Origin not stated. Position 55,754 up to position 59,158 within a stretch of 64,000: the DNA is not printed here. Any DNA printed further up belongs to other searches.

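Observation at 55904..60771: Tandem atypical kinase (D-x-K-x-x-H, IDW) translationally coupled to a TPR/TM/SH3-like partner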

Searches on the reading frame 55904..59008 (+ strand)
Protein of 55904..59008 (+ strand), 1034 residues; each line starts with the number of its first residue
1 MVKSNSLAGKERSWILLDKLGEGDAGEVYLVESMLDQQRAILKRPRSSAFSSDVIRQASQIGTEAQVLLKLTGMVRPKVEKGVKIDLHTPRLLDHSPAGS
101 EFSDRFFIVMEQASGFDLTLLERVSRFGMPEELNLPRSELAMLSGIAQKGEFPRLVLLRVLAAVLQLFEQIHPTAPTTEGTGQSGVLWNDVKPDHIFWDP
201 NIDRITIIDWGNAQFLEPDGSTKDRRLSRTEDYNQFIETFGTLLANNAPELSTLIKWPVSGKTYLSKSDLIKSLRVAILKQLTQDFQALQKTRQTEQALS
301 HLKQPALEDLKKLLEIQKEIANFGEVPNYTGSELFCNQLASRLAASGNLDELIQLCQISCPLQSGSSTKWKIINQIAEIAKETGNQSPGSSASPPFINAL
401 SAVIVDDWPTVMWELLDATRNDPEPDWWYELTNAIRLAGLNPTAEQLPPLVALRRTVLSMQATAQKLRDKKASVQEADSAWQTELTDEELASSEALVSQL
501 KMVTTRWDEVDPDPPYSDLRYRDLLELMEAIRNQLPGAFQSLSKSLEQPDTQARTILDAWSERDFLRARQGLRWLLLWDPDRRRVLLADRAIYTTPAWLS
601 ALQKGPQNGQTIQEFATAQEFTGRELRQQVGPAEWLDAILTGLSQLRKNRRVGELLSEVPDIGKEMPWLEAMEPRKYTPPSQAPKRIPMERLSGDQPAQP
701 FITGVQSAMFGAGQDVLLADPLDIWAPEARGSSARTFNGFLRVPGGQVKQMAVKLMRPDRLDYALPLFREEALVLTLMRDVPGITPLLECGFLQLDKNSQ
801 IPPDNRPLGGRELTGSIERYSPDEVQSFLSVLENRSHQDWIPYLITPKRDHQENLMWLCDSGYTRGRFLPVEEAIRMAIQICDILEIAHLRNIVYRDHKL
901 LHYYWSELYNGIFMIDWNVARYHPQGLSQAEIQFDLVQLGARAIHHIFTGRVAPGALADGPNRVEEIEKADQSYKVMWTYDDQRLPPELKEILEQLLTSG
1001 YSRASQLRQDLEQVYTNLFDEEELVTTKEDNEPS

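Call 3: search_protein_families(library=pfam, proteins=[window:55904-59008:+], max_evalue=1)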
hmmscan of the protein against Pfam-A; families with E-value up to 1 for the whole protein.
window:55904-59008:+ (1034 aa): 2 families
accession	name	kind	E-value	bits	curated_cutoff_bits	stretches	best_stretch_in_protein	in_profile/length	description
PF00069.31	Pkinase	-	2.4e-07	30.9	31.7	1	17-233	4-154/263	Protein kinase domain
PF01636.29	APH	-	0.00015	22.1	23.2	1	159-214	144-198/239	Phosphotransferase enzyme family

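Call 4: search_protein_families(library=ncbifam, proteins=[window:55904-59008:+], max_evalue=1)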
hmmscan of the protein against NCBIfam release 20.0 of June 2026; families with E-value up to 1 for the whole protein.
window:55904-59008:+ (1034 aa): 4 families
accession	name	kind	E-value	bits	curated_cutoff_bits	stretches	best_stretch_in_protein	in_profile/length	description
NF009651.0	PRK13184.1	equivalog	0.00047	18.2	839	1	162-218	113-165/932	serine/threonine-protein kinase PknD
NF033483.0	PknB_PASTA_kin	equivalog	0.007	15.4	450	1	868-899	103-134/563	Stk1 family PASTA domain-containing Ser/Thr kinase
NF047741.1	antiphage_MADS6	equivalog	0.039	12.4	460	1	12-85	495-559/612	methylation-associated defense system protein kinase MAD6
NF058632.1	SerThrKinPrkT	equivalog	0.046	12.7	280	0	11-41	20-49/322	serine/threonine protein kinase PrkT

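Call 6: find_homologous_proteins(query=window:55904-59008:+)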
Query window:55904-59008:+ (1034 aa): 309 proteins with E <= 0.001 among 8000 candidates; the best 120 are listed.
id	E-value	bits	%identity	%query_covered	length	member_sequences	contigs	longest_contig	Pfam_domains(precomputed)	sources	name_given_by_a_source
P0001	0.0e+0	1235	54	99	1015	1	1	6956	PF00069.32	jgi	jgi:serine/threonine protein kinase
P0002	0.0e+0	1224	98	55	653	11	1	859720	PF00069.32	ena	-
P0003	0.0e+0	1222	54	99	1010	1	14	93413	PF00069.32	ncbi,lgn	-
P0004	0.0e+0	1215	53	99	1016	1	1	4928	PF00069.32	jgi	jgi:serine/threonine protein kinase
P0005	0.0e+0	1210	52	99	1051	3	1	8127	PF00069.32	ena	-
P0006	0.0e+0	1196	53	99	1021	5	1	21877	PF00069.32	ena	-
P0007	0.0e+0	1185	52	100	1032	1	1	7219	PF00069.32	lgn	-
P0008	0.0e+0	1182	52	100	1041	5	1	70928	PF00069.32,PF01636.30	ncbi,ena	-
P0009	0.0e+0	1179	53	100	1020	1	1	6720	PF00069.32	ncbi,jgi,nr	ncbi:MAG: hypothetical protein MUE67_08790 [Anaerolineales bacterium]|jgi:serine/threonine protein k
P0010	0.0e+0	1176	52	100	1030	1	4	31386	PF00069.32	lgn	-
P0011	0.0e+0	1161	51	100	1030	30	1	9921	PF00069.32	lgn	-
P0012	0.0e+0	1146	51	99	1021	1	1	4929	PF00069.32,PF01636.30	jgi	jgi:serine/threonine protein kinase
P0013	0.0e+0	1088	49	98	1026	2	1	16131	PF00069.32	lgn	-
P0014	0.0e+0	1084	50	99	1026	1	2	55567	PF00069.32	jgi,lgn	jgi:serine/threonine protein kinase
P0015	0.0e+0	1064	47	98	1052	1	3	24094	PF00069.32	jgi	jgi:serine/threonine protein kinase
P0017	0.0e+0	1025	47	98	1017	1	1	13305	PF00069.32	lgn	-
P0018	3.7e-298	1010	46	98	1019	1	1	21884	PF00069.32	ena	-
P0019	9.6e-298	1009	46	98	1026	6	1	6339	PF00069.32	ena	-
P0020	1.2e-297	1009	46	98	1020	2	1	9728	PF00069.32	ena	-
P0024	1.5e-286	972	46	98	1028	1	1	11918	PF00069.32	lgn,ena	-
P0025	3.6e-284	964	45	98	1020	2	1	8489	PF00069.32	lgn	-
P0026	6.7e-284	963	45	98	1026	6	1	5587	PF00069.32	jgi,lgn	jgi:serine/threonine protein kinase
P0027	1.6e-283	962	45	99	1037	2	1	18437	PF00069.32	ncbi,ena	-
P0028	2.3e-281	955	46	98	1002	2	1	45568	PF00069.32,PF01636.30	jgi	jgi:serine/threonine protein kinase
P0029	3.4e-281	954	45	99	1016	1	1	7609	PF00069.32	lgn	-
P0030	2.9e-279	948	44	100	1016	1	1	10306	PF00069.32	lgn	-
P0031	3.1e-279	948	45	98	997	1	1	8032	PF00069.32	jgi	-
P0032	3.5e-279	947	46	98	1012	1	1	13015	PF00069.32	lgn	-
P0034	1.1e-277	942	45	98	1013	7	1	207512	PF00069.32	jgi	jgi:serine/threonine protein kinase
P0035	1.4e-276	939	43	98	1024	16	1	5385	PF00069.32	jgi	jgi:serine/threonine protein kinase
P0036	1.4e-276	939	44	98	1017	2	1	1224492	PF00069.32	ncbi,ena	-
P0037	2.0e-276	938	46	98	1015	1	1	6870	PF00069.32,PF01636.30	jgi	jgi:serine/threonine protein kinase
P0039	6.3e-275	933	45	98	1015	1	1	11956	PF00069.32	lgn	-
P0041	3.1e-274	931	46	98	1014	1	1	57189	PF00069.32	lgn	-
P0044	2.6e-273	928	45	98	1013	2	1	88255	PF00069.32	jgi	jgi:serine/threonine protein kinase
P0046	7.9e-273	926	45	99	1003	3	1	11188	PF00069.32,PF01636.30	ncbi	-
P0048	8.8e-273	926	43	99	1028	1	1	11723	PF00069.32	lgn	-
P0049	1.3e-271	922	45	98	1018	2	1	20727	PF00069.32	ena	-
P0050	1.8e-271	922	44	99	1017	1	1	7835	PF00069.32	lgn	-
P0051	1.1e-270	919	43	98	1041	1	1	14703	PF00069.32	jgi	jgi:serine/threonine protein kinase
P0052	2.4e-270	918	44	99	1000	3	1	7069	PF00069.32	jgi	jgi:serine/threonine protein kinase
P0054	1.3e-268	912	44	99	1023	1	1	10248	PF00069.32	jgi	jgi:serine/threonine protein kinase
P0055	4.1e-268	911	45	98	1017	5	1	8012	PF00069.32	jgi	jgi:serine/threonine protein kinase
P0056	6.4e-268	910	44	98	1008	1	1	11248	PF00069.32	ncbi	-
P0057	3.1e-267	908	44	99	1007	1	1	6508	PF00069.32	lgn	-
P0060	1.1e-266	906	44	98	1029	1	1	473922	PF00069.32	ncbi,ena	-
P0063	9.5e-266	903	44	98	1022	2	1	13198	PF00069.32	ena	-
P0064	1.1e-265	903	44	99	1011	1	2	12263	PF00069.32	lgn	-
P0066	2.6e-265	901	43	98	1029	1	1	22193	PF00069.32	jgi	jgi:serine/threonine protein kinase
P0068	5.7e-265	900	45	98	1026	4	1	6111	PF00069.32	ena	-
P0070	8.0e-265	900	43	98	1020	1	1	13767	PF00069.32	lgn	-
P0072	1.6e-264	899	43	99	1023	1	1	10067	PF00069.32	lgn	-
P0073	1.7e-264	899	45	98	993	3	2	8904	PF00069.32,PF01636.30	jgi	jgi:serine/threonine protein kinase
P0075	3.3e-264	898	43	99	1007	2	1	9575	PF00069.32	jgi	jgi:serine/threonine protein kinase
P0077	6.4e-264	897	43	98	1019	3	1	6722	PF00069.32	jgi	jgi:serine/threonine protein kinase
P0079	1.1e-263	896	44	98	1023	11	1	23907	PF00069.32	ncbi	-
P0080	5.4e-263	894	43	99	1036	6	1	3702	PF00069.32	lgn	-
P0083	2.2e-262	892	43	99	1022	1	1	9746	PF00069.32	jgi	jgi:serine/threonine protein kinase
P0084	3.0e-262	891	42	98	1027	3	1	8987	PF00069.32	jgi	jgi:serine/threonine protein kinase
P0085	3.5e-262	891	43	98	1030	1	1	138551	PF00069.32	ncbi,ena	-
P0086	3.9e-262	891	44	98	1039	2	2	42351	PF00069.32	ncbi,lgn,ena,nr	ncbi:MAG TPA: hypothetical protein VLM80_06125 [Anaerolineales bacterium]|nr:hypothetical protein [A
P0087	5.3e-262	891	43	98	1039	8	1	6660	PF00069.32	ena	-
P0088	5.5e-262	890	42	98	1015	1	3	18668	PF00069.32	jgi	jgi:serine/threonine protein kinase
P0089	5.5e-262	890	43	98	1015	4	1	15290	PF00069.32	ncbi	-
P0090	6.9e-262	890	42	98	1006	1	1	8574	PF00069.32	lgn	-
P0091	7.4e-262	890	42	98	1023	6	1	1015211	PF00069.32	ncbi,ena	-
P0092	8.2e-262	890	43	99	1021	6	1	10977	PF00069.32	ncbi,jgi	jgi:serine/threonine protein kinase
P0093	8.6e-262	890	43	98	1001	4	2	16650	PF00069.32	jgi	jgi:serine/threonine protein kinase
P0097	2.9e-261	888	44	99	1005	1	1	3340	PF00069.32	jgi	jgi:serine/threonine protein kinase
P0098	3.4e-261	888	43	99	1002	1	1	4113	PF00069.32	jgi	jgi:serine/threonine protein kinase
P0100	7.2e-261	887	44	98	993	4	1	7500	PF00069.32,PF01636.30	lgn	-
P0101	1.2e-260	886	43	99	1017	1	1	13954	PF00069.32,PF01636.30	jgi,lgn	jgi:serine/threonine protein kinase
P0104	1.4e-260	886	43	100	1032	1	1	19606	PF00069.32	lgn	-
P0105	2.4e-260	885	44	98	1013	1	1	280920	PF00069.32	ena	-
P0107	3.8e-260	884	42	99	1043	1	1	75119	PF00069.32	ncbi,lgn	-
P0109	5.5e-260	884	42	98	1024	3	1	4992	PF00069.32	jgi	-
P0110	6.1e-260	884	43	98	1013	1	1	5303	PF00069.32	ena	-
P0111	7.1e-260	883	44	98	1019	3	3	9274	PF00069.32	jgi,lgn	jgi:serine/threonine protein kinase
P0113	8.1e-260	883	42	98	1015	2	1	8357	PF00069.32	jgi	jgi:serine/threonine protein kinase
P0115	1.3e-259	883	44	98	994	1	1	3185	PF00069.32,PF01636.30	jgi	jgi:serine/threonine protein kinase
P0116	1.4e-259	882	42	98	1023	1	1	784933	PF00069.32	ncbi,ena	-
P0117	1.6e-259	882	42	98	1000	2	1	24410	PF00069.32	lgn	-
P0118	1.7e-259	882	42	98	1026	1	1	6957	PF00069.32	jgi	-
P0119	2.6e-259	882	42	98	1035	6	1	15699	PF00069.32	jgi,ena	-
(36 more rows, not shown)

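Call 7: find_encoding_contigs(protein=P0003, flank=8000, max_places=2)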
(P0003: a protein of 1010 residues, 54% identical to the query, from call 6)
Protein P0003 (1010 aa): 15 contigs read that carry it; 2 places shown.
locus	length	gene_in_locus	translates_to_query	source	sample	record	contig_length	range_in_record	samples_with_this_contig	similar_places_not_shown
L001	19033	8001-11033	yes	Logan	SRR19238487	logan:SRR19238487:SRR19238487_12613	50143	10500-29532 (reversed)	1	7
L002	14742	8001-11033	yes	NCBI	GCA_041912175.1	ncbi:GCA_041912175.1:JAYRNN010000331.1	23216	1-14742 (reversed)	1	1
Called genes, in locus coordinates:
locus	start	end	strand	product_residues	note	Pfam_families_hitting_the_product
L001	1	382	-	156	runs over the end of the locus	PF04677:CwfJ_C_1, PF11969:DcpS_C (weak), PF01230:HIT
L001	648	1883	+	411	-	PF13742:tRNA_anti_2, PF01336:tRNA_anti-codon, PF02601:Exonuc_VII_L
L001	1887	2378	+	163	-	-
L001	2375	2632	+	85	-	PF02609:Exonuc_VII_S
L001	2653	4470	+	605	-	PF00664:ABC_membrane, PF00005:ABC_tran, PF02463:SMC_N (faint)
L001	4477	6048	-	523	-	PF03023:MurJ, PF01554:MatE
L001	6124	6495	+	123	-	PF01035:DNA_binding_1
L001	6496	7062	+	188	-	PF03352:Adenine_glyco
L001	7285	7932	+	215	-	-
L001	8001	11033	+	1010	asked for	PF00069:Pkinase (faint)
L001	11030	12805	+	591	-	PF07719:TPR_2 (faint)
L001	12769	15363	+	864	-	PF00690:Cation_ATPase_N, PF00122:E1-E2_ATPase, PF00702:Hydrolase, PF13246:Cation_ATPase, PF00689:Cation_ATPase_C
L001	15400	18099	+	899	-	PF03706:LPG_synthase_TM, PF09924:LPG_synthase_C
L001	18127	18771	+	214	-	-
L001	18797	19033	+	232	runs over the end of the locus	PF00072:Response_reg, PF00486:Trans_reg_C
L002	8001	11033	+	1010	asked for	PF00069:Pkinase (faint)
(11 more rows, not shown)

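Call 8: find_encoding_contigs(protein=P0036, flank=8000, max_places=2)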
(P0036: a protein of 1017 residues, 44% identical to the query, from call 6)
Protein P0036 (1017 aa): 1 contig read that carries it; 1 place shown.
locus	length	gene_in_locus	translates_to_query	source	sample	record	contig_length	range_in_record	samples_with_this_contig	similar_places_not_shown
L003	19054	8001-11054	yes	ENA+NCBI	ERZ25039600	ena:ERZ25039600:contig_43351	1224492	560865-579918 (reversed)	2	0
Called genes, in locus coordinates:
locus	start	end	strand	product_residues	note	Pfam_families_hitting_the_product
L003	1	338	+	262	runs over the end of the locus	PF06966:DUF1295, PF02544:Steroid_dh (weak)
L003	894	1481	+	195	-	-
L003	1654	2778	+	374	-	PF00903:Glyoxalase (weak)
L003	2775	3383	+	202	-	PF03352:Adenine_glyco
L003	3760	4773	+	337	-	PF00005:ABC_tran, PF13304:AAA_21 (weak), PF13732:DrrA1-3_C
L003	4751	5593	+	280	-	PF01061:ABC2_membrane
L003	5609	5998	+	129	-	-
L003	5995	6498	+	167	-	PF01061:ABC2_membrane (weak)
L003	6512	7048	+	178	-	PF01035:DNA_binding_1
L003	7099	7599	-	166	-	-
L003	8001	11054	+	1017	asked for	PF00069:Pkinase (faint)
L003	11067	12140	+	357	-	PF07719:TPR_2 (faint), PF00515:TPR_1 (faint), PF13432:TPR_16 (faint)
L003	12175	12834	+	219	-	-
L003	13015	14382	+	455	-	-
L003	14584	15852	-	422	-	PF00999:Na_H_Exchanger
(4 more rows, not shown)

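Call 9: find_encoding_contigs(protein=P0002, flank=8000, max_places=2)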
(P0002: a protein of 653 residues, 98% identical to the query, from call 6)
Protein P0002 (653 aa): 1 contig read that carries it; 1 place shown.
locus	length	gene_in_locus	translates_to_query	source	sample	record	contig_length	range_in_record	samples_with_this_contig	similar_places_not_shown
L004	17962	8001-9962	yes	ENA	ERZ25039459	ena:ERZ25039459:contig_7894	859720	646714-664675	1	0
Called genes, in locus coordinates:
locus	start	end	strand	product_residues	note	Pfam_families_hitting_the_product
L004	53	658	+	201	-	PF02601:Exonuc_VII_L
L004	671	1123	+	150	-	-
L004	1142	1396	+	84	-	PF02609:Exonuc_VII_S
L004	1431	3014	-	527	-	PF03023:MurJ, PF01554:MatE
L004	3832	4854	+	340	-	PF00005:ABC_tran, PF13304:AAA_21 (weak), PF13732:DrrA1-3_C (weak)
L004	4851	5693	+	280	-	PF01061:ABC2_membrane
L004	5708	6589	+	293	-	PF01061:ABC2_membrane, PF12698:ABC2_membrane_3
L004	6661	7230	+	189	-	PF01035:DNA_binding_1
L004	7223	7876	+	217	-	-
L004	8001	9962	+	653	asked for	PF00069:Pkinase (faint)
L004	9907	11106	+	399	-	-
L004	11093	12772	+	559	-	PF00515:TPR_1 (faint), PF07719:TPR_2 (faint)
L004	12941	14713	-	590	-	PF00501:AMP-binding, PF23024:AMP-dom_DIP2-like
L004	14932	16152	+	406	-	PF00108:Thiolase_N, PF22691:Thiolase_C_1 (faint), PF00109:ketoacyl-synt (weak), PF02803:Thiolase_C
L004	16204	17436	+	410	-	-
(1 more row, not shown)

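Call 27: find_related_loci(query=A3, collection=genome_contigs, flank=6000)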
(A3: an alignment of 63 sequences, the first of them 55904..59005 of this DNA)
Query A3 (1034 aa) in genome_contigs; peptide patterns used: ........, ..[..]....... (x = any residue, [..] = any of these).
599 stretches matched a pattern (row limit reached: there are more); 31 encode a relative of the query (tblastn E <= 1e-3); 31 distinct loci.
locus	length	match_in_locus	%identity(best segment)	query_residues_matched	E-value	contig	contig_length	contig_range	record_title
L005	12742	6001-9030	54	1-1023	0e+0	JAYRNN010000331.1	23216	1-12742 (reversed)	MAG: Anaerolineales bacterium isolate XM2_XAASGE4bin.2 k141_1333666, whole genome shotgun sequence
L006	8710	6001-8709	50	1-914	0e+0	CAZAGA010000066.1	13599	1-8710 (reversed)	MAG TPA_asm: uncultured Anaerolineaceae bacterium isolate binchicken_co22_240 genome assembly, contig: NODE_4745_length_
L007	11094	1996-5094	45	1-1019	0e+0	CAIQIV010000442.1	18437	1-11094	MAG: uncultured Chloroflexi bacterium isolate LaPlata_bin-0303 genome assembly, contig: bin-0303:442/865, whole genome s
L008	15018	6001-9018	44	1-1018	0e+0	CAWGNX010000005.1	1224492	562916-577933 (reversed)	MAG: uncultured Chloroflexia bacterium isolate MFD09779.bin.1.231 genome assembly, contig: contig_43351, whole genome sh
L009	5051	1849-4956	43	1-1021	0e+0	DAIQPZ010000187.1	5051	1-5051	MAG TPA_asm: Anaerolineaceae bacterium isolate CTOTU25342 NODE_10894_length_5051_cov_9.012010, whole genome shotgun sequ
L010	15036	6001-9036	42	4-1018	0e+0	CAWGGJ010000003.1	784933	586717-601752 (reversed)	MAG: uncultured Chloroflexia bacterium isolate MFD02979.bin.1.144 genome assembly, contig: contig_23929, whole genome sh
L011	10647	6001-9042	43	7-1033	0e+0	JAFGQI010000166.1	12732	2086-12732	MAG: Anaerolineales bacterium isolate Zod_Metabat.740 k87_14123398, whole genome shotgun sequence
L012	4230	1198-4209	43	1-1018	0e+0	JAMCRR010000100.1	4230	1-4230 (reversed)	MAG: Chloroflexota bacterium isolate FK_Sedi_A_Bin.25 NODE_60377_length_4230_cov_0.873507, whole genome shotgun sequence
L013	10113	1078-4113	41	4-1018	0e+0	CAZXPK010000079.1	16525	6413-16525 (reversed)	MAG TPA_asm: uncultured Anaerolineaceae bacterium isolate binchicken_co33_109 genome assembly, contig: NODE_3866_length_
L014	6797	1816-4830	41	7-1018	0e+0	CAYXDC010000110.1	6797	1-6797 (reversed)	MAG TPA_asm: uncultured Anaerolineaceae bacterium isolate binchicken_co259_227 genome assembly, contig: NODE_10469_lengt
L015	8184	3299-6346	40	1-1018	0e+0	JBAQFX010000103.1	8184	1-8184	MAG: Anaerolineales bacterium isolate MFD06995_ilm_asm_bin3 k127_41755, whole genome shotgun sequence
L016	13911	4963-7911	41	7-1018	0e+0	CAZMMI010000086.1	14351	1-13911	MAG TPA_asm: uncultured Anaerolinea sp. isolate SRP294416_co1_257 genome assembly, contig: NODE_8851_length_14351_cov_20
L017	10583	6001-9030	41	4-1018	0e+0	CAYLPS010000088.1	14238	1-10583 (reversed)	MAG TPA_asm: uncultured Anaerolineaceae bacterium isolate SRP098346_co1_7 genome assembly, contig: NODE_4834_length_1423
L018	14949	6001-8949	40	7-1018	0e+0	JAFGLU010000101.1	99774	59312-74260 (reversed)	MAG: Anaerolineaceae bacterium isolate Zod_Metabat.414 k87_10740987, whole genome shotgun sequence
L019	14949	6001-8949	39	9-1018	0e+0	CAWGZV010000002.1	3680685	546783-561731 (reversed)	MAG: uncultured Chloroflexia bacterium isolate MFD02979.bin.1.10 genome assembly, contig: contig_27555, whole genome sho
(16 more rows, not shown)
